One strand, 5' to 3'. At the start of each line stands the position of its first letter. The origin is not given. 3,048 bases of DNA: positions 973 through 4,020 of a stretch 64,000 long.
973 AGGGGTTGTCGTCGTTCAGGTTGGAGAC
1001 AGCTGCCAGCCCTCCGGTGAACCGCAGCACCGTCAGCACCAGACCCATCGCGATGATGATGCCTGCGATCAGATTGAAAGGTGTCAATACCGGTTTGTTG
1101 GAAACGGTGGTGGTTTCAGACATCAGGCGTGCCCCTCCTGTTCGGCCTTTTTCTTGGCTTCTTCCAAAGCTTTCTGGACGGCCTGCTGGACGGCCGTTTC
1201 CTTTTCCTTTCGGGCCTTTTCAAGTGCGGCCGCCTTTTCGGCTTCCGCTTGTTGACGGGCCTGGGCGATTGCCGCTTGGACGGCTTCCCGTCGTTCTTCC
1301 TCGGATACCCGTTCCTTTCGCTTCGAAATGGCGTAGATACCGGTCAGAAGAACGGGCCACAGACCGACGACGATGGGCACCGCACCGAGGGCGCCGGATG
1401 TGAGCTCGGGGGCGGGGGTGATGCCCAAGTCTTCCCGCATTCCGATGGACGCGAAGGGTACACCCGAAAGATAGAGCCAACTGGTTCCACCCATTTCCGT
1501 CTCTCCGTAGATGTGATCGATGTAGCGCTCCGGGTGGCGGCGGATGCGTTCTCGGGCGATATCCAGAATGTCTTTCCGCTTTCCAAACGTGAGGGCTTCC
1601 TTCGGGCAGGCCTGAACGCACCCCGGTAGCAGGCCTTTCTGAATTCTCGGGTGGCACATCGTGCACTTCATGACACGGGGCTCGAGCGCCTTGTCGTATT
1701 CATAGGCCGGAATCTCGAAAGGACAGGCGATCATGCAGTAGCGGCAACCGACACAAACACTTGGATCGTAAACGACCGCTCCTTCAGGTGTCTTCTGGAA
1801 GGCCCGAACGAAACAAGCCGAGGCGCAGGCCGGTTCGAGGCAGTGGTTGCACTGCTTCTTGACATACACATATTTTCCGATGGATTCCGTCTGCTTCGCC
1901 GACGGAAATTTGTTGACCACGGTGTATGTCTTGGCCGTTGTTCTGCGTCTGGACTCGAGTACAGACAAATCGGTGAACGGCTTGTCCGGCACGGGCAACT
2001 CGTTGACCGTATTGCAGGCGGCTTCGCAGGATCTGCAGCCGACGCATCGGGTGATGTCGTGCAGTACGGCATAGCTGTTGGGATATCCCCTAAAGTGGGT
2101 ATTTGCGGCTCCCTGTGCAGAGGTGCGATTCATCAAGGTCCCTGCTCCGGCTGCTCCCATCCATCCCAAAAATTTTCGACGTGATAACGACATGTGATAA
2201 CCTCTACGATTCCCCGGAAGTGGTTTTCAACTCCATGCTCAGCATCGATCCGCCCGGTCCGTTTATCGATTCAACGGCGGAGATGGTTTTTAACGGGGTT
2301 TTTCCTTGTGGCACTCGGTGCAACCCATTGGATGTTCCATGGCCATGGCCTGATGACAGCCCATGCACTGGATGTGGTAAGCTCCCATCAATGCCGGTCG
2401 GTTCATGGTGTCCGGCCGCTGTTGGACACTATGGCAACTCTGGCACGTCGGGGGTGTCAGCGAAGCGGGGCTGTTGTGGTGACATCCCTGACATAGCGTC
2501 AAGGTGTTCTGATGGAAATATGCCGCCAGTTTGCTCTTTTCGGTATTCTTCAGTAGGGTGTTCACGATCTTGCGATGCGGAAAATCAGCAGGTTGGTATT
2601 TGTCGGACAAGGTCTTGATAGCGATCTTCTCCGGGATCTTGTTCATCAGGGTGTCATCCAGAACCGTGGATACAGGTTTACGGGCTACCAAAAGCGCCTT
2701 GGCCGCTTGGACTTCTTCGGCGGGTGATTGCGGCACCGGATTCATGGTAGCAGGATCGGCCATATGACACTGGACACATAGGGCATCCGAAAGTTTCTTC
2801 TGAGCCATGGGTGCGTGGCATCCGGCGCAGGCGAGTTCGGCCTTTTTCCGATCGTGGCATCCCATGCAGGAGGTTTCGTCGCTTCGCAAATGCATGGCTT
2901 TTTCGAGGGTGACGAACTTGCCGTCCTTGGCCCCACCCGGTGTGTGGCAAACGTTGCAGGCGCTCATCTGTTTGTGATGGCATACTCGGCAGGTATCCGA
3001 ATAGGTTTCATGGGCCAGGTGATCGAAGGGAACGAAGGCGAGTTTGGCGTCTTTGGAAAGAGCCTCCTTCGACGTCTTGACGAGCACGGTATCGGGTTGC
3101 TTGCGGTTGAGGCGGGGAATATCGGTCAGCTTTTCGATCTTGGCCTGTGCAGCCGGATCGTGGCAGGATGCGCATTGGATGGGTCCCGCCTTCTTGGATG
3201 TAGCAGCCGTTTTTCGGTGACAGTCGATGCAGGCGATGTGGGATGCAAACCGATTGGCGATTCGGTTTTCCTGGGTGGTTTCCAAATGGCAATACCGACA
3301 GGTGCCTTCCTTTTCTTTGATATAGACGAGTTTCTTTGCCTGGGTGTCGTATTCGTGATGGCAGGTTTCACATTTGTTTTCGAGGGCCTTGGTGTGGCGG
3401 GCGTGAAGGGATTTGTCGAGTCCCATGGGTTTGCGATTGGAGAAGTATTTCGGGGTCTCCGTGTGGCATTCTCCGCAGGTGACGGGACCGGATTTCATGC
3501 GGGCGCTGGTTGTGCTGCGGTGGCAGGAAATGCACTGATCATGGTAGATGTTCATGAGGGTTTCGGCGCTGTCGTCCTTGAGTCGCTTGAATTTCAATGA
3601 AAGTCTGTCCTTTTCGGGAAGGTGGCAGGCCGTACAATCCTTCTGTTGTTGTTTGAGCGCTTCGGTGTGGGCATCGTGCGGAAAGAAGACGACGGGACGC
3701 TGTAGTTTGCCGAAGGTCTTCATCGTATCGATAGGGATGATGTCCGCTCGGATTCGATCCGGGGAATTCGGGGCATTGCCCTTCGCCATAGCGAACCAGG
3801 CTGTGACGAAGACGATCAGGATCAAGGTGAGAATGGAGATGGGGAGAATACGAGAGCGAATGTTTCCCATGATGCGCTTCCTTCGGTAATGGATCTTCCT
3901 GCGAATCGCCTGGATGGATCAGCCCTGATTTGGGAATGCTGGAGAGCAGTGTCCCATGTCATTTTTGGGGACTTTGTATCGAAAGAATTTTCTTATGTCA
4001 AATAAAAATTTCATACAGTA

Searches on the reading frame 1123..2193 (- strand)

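Call 84: search_protein_families(library=pfam, proteins=[window:1123-2193:-], max_evalue=1e-8)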
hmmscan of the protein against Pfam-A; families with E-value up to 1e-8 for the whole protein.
window:1123-2193:- (356 aa): 3 families
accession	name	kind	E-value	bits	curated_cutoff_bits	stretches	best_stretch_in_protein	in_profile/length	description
PF13247.11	Fer4_11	-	1.3e-21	77.1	26.2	1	108-206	3-100/100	4Fe-4S dicluster domain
PF12838.12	Fer4_7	-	3.4e-10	40.7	27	0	114-161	1-52/52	4Fe-4S dicluster domain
PF13237.11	Fer4_10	-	4.5e-09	36.5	25.5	0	140-197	2-53/53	4Fe-4S dicluster domain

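Call 86: search_protein_families(library=ncbifam, proteins=[window:1123-2193:-], max_evalue=1e-10)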
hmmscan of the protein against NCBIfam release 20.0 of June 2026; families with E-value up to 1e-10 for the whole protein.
window:1123-2193:- (356 aa): 15 families
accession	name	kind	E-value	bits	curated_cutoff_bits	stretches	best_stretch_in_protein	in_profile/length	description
NF045715.1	sulf_resp_HmcB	equivalog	1.9e-165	549.4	420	1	4-314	1-306/307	sulfate respiration complex iron-sulfur protein HmcB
NF008134.0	PRK10882.1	equivalog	1.4e-68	231.3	263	1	4-299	3-321/329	hydrogenase 2 operon protein HybA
TIGR01582.1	FDH-beta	equivalog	1.8e-40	138.9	334.7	1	22-242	3-220/283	formate dehydrogenase subunit beta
TIGR02951.1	DMSO_dmsB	equivalog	1e-28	100.4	214.1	1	43-206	4-153/161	DMSO/selenate family reductase complex B subunit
NF011569.0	PRK14993.1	equivalog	2e-28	99.5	416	1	1-220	1-202/244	tetrathionate reductase subunit TtrB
NF045797.1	DsrO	equivalog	4.9e-28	98.1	200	1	1-221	1-217/235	sulfate reduction electron transfer complex DsrMKJOP subunit DsrO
TIGR03149.1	cyt_nit_nrfC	equivalog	3.2e-26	92.1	377.6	1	3-211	2-189/225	cytochrome c nitrite reductase Fe-S protein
TIGR03478.1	DMSO_red_II_bet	subfamily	9.8e-22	77.3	480.7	1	107-208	123-222/321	DMSO reductase family type II enzyme, iron-sulfur subunit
NF042979.1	EthbenzDh_ebdB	equivalog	1e-20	73.9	740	1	108-242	146-274/354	ethylbenzene dehydrogenase subunit beta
NF041715.1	arsenate_red_ArrB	equivalog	3.2e-20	72.6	450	1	43-165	5-107/233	arsenate respiratory reductase iron-sulfur subunit ArrB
NF038355.1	FDH3_beta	equivalog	1.6e-18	67.4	240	1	44-180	6-121/180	formate dehydrogenase FDH3 subunit beta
NF041782.1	mnquin_red_QrcC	equivalog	7.3e-15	55.3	400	1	41-180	1-134/239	menaquinone reductase iron-sulfur cluster-binding subunit QrcC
NF007382.0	PRK09898.1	equivalog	3.2e-14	52.9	213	1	45-209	63-206/208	ferredoxin-like protein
TIGR01660.1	narH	equivalog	2.5e-12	46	524.05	1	109-196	177-262/492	nitrate reductase subunit beta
NF009408.0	PRK12769.1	equivalog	2.7e-12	45.6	1003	1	43-223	5-164/659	formate-dependent uric acid utilization protein AegA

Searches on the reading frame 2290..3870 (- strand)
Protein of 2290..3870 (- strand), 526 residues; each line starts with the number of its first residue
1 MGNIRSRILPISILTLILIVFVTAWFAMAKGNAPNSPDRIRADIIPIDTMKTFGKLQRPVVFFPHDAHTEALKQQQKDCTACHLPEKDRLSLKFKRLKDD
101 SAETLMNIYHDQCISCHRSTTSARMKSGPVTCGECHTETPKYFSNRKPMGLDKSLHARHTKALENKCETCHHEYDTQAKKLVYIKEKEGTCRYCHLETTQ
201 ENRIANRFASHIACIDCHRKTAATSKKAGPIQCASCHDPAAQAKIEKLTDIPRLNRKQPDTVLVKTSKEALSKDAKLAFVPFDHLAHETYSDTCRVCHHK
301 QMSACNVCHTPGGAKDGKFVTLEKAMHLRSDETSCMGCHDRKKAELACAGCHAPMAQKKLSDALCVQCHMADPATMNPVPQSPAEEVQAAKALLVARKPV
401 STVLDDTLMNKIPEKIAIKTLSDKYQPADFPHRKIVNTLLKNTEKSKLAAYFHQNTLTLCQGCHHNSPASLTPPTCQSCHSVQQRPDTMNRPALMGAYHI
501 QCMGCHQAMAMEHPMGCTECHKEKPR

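Call 84: search_protein_families(library=pfam, proteins=[window:2290-3870:-], max_evalue=1e-8)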
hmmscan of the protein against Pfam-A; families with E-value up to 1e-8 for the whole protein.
window:2290-3870:- (526 aa): 4 families
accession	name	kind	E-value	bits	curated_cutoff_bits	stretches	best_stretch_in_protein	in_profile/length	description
PF02085.21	Cytochrom_CIII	-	7.6e-38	129.4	22.9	1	265-352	6-101/101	Class III cytochrome C family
PF14522.11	Cytochrome_C7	-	4.7e-14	52.4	24.8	0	62-137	2-67/67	Cytochrome c7 and related cytochrome c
PF09699.15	Paired_CXXCH_1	-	2.5e-10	40.3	20.6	0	304-343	8-40/41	Doubled CXXCH motif (Paired_CXXCH_1)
PF14537.11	Cytochrom_c3_2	-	1.2e-09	38.9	25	0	112-195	8-78/79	Cytochrome c3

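Call 86: search_protein_families(library=ncbifam, proteins=[window:2290-3870:-], max_evalue=1e-10)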
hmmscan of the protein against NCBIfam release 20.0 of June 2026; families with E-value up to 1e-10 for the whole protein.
window:2290-3870:- (526 aa): 3 families
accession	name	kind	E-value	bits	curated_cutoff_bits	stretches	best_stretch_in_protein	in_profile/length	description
NF045713.1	CxxCH_16_HmcA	equivalog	9.4e-183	608.7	400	1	8-524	8-541/541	sulfate respiration complex hexadecaheme cytochrome HmcA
NF045784.1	9HemeCytC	equivalog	3.2e-61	207.5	640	1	261-524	45-322/328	nine-heme cytochrome c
NF045722.1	c3_cytochr_TmcA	equivalog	3.6e-33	114.1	114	1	43-137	27-125/125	acidic tetraheme cytochrome c3 TmcA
